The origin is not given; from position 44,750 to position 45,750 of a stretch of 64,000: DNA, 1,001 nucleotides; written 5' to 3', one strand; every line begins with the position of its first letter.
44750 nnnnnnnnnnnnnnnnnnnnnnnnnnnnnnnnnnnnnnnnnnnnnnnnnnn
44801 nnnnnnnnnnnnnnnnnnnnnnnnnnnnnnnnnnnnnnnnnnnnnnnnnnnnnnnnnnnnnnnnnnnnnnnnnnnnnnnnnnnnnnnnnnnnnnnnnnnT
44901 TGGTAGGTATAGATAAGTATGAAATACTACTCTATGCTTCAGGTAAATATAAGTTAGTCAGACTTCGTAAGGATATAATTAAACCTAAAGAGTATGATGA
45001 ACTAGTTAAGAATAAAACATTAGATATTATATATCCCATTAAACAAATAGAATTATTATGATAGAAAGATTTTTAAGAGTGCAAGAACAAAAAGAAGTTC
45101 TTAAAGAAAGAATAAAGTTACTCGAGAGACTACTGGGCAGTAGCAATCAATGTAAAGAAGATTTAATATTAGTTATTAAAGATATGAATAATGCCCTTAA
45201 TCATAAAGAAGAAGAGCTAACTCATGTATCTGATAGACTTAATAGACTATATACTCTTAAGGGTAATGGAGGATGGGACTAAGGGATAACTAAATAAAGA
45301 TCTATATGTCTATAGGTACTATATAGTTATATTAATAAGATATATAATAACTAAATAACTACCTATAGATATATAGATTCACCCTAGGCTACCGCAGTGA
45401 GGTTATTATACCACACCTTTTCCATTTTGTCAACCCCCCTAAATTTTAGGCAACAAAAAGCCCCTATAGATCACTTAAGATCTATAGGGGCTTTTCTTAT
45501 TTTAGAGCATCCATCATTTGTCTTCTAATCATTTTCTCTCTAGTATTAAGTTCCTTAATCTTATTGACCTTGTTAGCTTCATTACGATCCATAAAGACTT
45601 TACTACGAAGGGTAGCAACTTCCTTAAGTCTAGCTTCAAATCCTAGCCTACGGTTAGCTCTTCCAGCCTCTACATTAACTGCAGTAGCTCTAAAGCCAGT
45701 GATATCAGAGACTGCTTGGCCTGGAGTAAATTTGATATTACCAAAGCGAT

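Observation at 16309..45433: One conserved 37-39 bp element starts at the predicted +1 of three leftward promoters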

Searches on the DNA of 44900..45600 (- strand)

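Call 105: search_dna_similar(query=window:45340-45440:-, collection=phages, mode=distant, max_evalue=1, max_rows=15)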
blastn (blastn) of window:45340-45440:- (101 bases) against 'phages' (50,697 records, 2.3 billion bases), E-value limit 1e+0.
Records with a match: 29; places in all: 35; records where one place covers at least 80% of the query: 0.
Best place of each record, by identity: >=99% 1; 90-95% 2; 80-90% 20; 60-80% 6.
By first word of the organism name: Pseudomonas 21; Enterococcus 3; Clostridium 2; Bacteriophage 1; Staphylococcus 1; uncultured 1.
By host as written in the record: Pseudomonas aeruginosa 7; - 6; Pseudomonas aeruginosa PAO1 5; Pseudomonas putida PpG1 2; Pseudomonas sp. 2; Clostridium sporogenes 2; Pseudomonas aeruginosa ATCC 27853 1; Pseudomonas aeruginosa B-I-1 (multidrug-resistant) 1; and 3 more.
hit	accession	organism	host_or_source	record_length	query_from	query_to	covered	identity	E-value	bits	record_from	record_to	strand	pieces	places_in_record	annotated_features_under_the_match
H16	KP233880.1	Pseudomonas phage PhiCHU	Pseudomonas aeruginosa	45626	5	79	74%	73.3%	9e-1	37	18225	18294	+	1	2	hypothetical protein | holin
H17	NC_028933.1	Pseudomonas phage PhiCHU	Pseudomonas aeruginosa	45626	5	79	74%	73.3%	9e-1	37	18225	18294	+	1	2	tail length tape measure protein | holin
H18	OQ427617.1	Pseudomonas phage HZ2201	Pseudomonas aeruginosa PAO1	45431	25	79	54%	80.0%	8e-2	42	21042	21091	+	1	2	none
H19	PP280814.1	Pseudomonas phage KG853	Pseudomonas aeruginosa ATCC 27853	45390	25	79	54%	78.2%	9e-1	37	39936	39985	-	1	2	hypothetical protein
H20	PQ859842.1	Pseudomonas phage CP-p-PA-21011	Pseudomonas aeruginosa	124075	25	79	54%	78.2%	9e-1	37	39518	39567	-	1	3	hypothetical protein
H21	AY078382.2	Pseudomonas phage PaP3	-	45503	25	79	54%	78.2%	9e-1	37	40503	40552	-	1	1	none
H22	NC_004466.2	Pseudomonas phage PaP3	-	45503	25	79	54%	78.2%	9e-1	37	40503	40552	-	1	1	none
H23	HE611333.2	Pseudomonas phage tf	Pseudomonas putida PpG1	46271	4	41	38%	85.0%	8e-2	41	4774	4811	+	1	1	promoter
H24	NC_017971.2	Pseudomonas phage tf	Pseudomonas putida PpG1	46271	4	41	38%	85.0%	8e-2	41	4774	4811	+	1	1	promoter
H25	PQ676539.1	Pseudomonas phage JD05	Pseudomonas aeruginosa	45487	5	41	37%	83.8%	8e-2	41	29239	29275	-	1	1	hypothetical protein | putative holin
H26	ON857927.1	Pseudomonas phage vB_PaeM_FBPa5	Pseudomonas sp.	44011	5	41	37%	83.8%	8e-2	41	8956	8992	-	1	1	hypothetical protein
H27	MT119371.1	Pseudomonas phage oldone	Pseudomonas aeruginosa PAO1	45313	8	41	34%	91.2%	5e-4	49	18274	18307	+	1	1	none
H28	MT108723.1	Pseudomonas phage Epa1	Pseudomonas sp.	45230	4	37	34%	85.3%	3e-1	40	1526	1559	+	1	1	none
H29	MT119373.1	Pseudomonas phage otherone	Pseudomonas aeruginosa PAO1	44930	4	37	34%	85.3%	3e-1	40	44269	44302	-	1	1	none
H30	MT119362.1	Pseudomonas phage clash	Pseudomonas aeruginosa PAO1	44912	4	37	34%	85.3%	3e-1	40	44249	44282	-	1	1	none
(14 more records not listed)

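Call 108: get_annotated_region(hit=H21, flank=1500)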
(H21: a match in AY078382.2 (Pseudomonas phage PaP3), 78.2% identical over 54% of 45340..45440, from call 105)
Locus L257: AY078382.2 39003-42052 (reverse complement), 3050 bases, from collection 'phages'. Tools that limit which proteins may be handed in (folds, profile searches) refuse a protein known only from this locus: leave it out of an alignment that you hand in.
description: Pseudomonas phage PaP3, complete genome.
organism: Pseudomonas phage PaP3 (NCBI taxid 2905964)
taxonomy: Viruses; Duplodnaviria; Heunggongvirae; Uroviricota; Caudoviricetes; Bruynoghevirus; Bruynoghevirus PaP3
host: -; source: -; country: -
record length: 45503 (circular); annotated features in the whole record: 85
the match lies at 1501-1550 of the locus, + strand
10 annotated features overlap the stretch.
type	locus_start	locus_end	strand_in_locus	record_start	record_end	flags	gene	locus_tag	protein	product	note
CDS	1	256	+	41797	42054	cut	orf59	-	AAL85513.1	ORF.59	hypothetical protein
CDS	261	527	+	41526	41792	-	orf58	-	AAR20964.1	ORF.58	hypothetical protein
CDS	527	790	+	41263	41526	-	orf57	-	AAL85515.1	ORF.57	hypothetical protein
CDS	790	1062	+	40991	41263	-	orf56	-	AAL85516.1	ORF.56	hypothetical protein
CDS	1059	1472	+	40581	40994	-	orf55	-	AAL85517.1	ORF.55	hypothetical protein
CDS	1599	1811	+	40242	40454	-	orf54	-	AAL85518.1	ORF.54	hypothetical protein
CDS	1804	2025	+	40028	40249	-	orf53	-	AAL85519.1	ORF.53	hypothetical protein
CDS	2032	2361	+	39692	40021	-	orf52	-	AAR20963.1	ORF.52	hypothetical protein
CDS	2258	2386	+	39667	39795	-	orf51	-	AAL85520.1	ORF.51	hypothetical protein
CDS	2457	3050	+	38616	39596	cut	orf50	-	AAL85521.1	ORF.50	hypothetical protein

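Call 110: get_annotated_region(hit=H18, flank=300)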
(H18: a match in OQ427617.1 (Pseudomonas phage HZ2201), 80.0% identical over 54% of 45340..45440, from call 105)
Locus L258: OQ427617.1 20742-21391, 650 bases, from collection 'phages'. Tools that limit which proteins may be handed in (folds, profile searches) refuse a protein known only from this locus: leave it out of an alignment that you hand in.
description: Pseudomonas phage HZ2201, complete genome.
organism: Pseudomonas phage HZ2201 (NCBI taxid 3050367)
taxonomy: Viruses; Duplodnaviria; Heunggongvirae; Uroviricota; Caudoviricetes; Bruynoghevirus
host: Pseudomonas aeruginosa PAO1; source: -; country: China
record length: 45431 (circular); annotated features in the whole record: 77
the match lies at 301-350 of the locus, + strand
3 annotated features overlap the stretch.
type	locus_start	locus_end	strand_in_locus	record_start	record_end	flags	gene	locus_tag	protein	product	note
CDS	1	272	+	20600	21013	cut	-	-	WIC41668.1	N-acetyltransferase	orf37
CDS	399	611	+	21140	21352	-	-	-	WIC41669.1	hypothetical protein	orf38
CDS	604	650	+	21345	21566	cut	-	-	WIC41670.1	hypothetical protein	orf39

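Call 119: search_rna_families(source=window, start=44900, end=45600, threshold=evalue, max_evalue=1)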
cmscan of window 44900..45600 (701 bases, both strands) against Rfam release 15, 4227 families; matches with E-value up to 1: 7.
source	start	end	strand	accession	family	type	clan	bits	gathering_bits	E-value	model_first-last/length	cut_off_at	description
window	45450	45529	-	RF04312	trpB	Cis-reg;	-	24.1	59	0.6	1-107/107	no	trpB ncRNA motif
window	45301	45377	+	RF04052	mir-466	Gene; miRNA;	-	21.4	85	0.19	1-80/80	no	mir-466 microRNA precursor family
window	45441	45495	+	RF01459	rliE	Gene; sRNA;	-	21.3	90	0.45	128-182/222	no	Listeria sRNA rliE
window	45453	45513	-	RF02399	NsiR1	Gene; sRNA;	-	21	39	0.12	1-60/60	no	Nitrogen stress-induced RNA 1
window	45301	45379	+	RF04154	mir-1277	Gene; miRNA;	-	19.8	81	0.76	1-78/78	no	mir-1277 microRNA precursor family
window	45438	45506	+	RF03616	MIR1888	Gene; miRNA;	-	19.1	72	0.79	1-101/101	no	MIR1888 microRNA precursor family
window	45423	45494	-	RF01794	sok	Gene; antitoxin;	-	15.3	59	0.61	1-157/157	no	sok antitoxin (CssrC)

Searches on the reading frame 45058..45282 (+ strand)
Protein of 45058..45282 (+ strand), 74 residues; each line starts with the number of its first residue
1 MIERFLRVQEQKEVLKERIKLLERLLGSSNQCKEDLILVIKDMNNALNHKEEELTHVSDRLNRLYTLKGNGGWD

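Call 122: search_protein_families(library=pfam, proteins=[window:45058-45282:+], max_evalue=0.05)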
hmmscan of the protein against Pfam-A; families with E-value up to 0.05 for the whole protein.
window:45058-45282:+ (74 aa): 2 families
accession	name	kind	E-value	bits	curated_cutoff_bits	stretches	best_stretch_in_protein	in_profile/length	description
PF10473.14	CENP-F_leu_zip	-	0.021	15.3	34.5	1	3-64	10-71/140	Leucine-rich repeats of kinetochore protein Cenp-F/LEK1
PF22928.2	INTS1_R4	-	0.026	14.9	27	1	29-66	6-43/102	Integrator complex subunit 1, R4 domain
